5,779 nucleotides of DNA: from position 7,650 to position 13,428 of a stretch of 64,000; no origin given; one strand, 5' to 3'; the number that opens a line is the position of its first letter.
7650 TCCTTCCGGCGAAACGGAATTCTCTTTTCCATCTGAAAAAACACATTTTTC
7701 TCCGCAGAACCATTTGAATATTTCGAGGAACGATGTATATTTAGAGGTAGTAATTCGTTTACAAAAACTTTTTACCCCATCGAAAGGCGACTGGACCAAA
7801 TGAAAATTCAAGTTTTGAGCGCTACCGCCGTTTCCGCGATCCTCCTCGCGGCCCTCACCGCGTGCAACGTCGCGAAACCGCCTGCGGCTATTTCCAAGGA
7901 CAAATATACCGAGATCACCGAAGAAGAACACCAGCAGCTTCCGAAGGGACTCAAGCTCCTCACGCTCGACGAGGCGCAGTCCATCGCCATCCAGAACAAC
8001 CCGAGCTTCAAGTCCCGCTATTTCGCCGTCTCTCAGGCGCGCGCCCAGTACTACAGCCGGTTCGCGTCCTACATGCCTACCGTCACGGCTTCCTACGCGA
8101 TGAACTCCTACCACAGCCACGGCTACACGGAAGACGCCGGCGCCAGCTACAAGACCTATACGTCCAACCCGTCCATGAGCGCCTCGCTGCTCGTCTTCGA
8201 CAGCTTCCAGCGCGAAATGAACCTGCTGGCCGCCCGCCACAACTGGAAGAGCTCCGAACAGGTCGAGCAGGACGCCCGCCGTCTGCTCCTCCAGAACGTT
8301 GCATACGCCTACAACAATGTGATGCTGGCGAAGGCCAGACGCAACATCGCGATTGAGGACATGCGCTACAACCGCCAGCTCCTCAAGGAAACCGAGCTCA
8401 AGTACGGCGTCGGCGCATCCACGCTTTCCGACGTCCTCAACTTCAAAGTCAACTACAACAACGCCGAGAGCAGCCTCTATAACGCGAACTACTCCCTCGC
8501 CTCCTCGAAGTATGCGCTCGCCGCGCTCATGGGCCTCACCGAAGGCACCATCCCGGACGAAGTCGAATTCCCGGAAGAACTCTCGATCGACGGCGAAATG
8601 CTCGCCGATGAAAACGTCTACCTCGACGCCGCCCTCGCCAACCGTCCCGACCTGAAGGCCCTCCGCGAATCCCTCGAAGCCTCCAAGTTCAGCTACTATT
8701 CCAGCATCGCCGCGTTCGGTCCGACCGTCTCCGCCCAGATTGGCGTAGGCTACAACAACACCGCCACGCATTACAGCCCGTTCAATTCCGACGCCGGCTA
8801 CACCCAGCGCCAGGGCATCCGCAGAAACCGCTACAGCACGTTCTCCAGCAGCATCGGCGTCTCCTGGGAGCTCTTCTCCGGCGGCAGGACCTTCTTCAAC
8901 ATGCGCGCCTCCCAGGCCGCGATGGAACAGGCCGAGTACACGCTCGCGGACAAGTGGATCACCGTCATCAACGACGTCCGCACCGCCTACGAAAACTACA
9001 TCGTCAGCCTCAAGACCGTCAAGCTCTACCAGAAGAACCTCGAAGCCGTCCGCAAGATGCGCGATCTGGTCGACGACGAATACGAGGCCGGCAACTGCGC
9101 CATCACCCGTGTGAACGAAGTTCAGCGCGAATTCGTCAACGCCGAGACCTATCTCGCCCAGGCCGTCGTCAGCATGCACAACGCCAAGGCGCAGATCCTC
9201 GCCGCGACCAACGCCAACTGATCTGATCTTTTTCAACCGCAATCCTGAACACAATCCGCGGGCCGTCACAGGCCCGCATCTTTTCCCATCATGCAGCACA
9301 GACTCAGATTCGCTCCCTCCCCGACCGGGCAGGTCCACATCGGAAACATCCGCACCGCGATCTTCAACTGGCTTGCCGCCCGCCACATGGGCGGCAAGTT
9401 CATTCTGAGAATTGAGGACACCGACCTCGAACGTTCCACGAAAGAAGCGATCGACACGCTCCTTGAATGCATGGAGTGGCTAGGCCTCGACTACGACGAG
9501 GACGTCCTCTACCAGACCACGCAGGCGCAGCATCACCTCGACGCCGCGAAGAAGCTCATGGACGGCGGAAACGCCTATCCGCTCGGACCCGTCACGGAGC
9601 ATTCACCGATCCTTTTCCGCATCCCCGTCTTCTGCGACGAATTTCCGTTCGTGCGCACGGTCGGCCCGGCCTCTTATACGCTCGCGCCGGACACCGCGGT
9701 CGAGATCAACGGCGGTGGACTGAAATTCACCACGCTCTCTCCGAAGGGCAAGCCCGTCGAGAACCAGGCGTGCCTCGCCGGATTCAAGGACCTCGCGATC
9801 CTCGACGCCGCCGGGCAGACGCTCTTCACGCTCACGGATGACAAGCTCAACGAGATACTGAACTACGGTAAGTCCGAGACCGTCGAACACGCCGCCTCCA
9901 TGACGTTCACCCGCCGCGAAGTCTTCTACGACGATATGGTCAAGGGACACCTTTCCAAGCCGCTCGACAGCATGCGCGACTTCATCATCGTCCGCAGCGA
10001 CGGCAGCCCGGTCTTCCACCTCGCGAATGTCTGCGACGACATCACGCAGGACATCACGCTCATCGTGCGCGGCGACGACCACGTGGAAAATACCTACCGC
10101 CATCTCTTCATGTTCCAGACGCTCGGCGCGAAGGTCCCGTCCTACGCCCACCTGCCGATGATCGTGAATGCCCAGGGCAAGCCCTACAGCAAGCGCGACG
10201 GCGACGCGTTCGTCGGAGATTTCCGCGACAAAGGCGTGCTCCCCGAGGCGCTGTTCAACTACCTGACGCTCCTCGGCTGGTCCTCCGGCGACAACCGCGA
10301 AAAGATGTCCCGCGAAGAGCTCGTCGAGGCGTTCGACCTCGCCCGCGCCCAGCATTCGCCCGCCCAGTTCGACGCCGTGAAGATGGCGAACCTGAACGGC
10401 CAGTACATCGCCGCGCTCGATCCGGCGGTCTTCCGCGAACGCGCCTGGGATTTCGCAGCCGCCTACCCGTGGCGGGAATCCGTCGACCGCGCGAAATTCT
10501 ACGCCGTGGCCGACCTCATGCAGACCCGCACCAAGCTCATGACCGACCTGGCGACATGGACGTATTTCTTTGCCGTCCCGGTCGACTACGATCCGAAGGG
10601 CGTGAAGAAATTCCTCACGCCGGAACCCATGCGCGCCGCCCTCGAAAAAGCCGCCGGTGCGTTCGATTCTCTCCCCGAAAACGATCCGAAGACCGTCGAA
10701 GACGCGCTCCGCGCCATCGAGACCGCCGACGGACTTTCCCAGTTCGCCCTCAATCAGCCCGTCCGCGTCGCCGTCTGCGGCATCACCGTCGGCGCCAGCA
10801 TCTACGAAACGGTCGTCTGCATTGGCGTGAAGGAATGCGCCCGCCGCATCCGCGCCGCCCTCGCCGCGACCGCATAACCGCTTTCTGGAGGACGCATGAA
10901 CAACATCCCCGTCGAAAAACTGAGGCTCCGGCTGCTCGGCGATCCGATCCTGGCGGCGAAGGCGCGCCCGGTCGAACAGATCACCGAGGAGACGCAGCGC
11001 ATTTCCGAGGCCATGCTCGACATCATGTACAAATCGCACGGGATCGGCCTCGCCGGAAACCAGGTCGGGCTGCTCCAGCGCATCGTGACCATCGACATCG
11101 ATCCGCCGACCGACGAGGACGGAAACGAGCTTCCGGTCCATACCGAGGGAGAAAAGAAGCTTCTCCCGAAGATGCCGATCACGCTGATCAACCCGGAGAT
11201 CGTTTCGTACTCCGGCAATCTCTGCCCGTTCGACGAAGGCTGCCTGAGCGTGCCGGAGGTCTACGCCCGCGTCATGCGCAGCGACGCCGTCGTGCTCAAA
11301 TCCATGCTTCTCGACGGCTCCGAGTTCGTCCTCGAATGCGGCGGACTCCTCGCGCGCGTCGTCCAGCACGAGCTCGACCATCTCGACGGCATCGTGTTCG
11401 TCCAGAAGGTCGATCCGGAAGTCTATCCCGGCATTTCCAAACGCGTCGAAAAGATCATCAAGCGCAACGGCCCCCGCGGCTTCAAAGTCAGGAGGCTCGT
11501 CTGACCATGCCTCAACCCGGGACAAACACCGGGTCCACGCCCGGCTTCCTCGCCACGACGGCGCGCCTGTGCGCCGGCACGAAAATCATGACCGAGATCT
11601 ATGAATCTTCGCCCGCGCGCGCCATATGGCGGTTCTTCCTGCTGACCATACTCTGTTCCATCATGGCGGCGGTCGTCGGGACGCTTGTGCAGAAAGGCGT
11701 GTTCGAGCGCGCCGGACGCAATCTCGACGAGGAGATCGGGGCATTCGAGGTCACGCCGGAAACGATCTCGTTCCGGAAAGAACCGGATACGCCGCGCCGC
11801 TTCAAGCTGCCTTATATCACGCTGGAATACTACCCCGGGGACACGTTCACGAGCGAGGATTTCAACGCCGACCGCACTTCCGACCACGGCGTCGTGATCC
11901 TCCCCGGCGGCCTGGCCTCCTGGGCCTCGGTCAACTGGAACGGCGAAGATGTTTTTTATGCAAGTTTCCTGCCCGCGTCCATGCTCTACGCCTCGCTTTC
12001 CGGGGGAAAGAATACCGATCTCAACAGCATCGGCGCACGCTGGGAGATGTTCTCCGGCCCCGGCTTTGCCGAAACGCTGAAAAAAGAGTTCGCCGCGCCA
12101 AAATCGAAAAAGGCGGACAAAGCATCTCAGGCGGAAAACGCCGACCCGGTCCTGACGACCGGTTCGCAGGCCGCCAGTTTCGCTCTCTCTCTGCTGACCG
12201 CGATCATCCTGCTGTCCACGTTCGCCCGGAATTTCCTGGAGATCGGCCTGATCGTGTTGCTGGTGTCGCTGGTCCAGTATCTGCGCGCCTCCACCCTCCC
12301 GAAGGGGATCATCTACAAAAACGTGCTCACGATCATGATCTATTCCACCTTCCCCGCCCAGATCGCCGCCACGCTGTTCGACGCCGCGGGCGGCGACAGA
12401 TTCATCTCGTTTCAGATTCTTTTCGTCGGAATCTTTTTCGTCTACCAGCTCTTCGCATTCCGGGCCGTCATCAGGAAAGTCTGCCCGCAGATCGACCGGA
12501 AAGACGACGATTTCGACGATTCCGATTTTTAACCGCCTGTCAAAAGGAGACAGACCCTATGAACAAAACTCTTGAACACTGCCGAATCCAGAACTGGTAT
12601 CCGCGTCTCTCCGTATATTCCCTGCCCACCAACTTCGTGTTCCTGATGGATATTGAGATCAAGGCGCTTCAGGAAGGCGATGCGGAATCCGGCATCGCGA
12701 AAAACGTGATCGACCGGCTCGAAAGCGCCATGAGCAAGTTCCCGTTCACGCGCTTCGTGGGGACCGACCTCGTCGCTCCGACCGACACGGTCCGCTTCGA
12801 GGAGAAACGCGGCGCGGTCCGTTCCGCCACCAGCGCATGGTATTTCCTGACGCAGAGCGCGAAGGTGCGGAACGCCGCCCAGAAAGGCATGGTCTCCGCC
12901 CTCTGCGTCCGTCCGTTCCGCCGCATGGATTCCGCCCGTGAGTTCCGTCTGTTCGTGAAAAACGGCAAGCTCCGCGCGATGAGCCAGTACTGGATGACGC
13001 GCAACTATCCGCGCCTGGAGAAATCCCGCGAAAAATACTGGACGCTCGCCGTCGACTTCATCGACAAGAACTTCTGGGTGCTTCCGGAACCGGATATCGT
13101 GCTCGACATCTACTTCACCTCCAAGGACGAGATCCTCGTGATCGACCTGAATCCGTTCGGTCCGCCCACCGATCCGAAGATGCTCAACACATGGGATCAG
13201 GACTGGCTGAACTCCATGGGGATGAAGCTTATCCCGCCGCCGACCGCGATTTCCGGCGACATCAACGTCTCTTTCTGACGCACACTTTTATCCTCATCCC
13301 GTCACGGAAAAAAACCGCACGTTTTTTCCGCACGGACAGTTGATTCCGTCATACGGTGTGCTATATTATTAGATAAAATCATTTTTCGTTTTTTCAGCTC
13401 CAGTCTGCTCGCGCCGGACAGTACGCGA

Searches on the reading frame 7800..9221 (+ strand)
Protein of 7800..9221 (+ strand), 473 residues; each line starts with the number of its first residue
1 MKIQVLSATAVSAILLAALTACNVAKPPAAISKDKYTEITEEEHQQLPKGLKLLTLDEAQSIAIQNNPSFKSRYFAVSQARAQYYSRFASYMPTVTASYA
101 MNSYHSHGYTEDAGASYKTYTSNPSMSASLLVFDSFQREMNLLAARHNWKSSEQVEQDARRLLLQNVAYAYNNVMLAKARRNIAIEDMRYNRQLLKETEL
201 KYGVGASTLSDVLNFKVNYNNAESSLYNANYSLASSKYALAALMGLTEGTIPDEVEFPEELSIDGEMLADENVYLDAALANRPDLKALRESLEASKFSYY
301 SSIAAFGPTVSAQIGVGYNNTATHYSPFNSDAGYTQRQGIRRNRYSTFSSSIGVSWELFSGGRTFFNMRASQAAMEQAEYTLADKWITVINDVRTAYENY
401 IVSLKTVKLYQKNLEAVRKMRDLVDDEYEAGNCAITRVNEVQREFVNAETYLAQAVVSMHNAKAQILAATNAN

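Call 66: search_protein_families(library=pfam, proteins=[window:7800-9221:+], max_evalue=0.0001)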
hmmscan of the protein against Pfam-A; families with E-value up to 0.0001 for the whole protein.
window:7800-9221:+ (473 aa): 1 family
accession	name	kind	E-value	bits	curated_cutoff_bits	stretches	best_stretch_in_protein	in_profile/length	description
PF02321.23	OEP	-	4.4e-53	180.3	22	2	275-471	5-187/187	Outer membrane efflux protein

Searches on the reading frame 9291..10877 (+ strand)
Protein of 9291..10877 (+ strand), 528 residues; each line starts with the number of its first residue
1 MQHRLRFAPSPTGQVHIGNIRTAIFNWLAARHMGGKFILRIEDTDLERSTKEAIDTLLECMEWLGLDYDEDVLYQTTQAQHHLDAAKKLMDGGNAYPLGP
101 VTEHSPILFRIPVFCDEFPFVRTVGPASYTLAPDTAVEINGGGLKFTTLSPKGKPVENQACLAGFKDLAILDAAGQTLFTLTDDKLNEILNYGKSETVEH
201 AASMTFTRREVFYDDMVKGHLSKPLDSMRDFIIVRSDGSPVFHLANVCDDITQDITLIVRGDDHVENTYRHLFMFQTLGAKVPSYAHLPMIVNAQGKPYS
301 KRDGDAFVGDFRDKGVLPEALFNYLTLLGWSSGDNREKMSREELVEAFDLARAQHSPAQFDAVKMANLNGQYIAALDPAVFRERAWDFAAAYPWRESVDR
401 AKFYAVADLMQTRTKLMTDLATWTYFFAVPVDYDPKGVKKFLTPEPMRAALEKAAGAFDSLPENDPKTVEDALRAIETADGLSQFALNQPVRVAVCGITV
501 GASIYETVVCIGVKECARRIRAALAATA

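Call 66: search_protein_families(library=pfam, proteins=[window:9291-10877:+], max_evalue=0.0001)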
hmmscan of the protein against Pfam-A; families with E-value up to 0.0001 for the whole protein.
window:9291-10877:+ (528 aa): 2 families
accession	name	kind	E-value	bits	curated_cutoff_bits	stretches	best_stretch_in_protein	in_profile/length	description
PF00749.27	tRNA-synt_1c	-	3.3e-65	220.5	23.4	2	210-365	155-312/314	tRNA synthetases class I (E and Q), catalytic domain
PF19269.4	Anticodon_2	-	1.1e-22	81.4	23.6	1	391-524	6-141/141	Anticodon binding domain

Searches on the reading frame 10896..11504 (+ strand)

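Call 66: search_protein_families(library=pfam, proteins=[window:10896-11504:+], max_evalue=0.0001)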
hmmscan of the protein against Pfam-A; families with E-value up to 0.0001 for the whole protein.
window:10896-11504:+ (202 aa): 1 family
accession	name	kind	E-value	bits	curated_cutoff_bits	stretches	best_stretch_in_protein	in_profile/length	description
PF01327.26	Pep_deformylase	-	1.4e-42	145.4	22.8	1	12-174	5-152/156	Polypeptide deformylase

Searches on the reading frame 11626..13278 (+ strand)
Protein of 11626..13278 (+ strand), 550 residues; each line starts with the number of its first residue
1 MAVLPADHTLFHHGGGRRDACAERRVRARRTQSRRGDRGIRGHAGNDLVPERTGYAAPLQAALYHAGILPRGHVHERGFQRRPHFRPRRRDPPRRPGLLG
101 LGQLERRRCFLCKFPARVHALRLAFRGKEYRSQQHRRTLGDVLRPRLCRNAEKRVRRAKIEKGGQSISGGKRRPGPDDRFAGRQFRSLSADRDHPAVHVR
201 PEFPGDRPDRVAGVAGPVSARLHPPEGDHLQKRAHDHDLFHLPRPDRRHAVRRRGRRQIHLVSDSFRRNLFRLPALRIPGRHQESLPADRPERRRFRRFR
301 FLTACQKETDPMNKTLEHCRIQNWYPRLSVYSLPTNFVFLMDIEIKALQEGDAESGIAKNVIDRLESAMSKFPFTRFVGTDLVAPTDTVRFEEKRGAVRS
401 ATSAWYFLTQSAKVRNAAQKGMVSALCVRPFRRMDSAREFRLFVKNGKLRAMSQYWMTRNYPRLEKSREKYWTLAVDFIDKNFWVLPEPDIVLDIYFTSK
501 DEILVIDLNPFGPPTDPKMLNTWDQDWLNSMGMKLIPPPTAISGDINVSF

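Call 66: search_protein_families(library=pfam, proteins=[window:11626-13278:+], max_evalue=0.0001)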
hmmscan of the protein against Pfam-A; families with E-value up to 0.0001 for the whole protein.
window:11626-13278:+ (550 aa): 1 family
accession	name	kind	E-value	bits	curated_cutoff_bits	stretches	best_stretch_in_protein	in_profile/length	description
PF07065.19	D123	-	1.7e-16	60.7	24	1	414-524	143-253/300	D123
